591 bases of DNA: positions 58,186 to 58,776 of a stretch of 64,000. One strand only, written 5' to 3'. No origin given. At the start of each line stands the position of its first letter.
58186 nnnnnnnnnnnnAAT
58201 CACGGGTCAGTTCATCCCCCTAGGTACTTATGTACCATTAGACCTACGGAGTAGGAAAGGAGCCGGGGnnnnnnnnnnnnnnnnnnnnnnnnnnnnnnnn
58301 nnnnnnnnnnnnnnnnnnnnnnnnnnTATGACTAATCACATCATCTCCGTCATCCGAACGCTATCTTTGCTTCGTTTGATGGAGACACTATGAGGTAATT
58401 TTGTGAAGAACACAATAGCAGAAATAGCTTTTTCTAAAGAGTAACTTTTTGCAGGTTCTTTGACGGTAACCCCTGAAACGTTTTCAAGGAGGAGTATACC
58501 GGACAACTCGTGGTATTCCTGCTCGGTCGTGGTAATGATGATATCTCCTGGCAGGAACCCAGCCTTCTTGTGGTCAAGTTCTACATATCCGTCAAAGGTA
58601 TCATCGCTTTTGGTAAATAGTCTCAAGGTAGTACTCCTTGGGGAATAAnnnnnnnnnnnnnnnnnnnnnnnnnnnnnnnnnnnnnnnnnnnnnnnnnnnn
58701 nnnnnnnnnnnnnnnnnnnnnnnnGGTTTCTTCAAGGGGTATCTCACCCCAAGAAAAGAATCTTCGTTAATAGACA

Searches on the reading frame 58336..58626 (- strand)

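Call 59: search_protein_families(library=phrogs, proteins=[window:58336-58626:-], max_evalue=0.001)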
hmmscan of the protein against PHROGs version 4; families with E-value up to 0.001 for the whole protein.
window:58336-58626:- (96 aa): 1 family
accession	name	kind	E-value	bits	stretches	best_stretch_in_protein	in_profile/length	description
phrog_7213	-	unknown function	5.2e-35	120.5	1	1-96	1-95/96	-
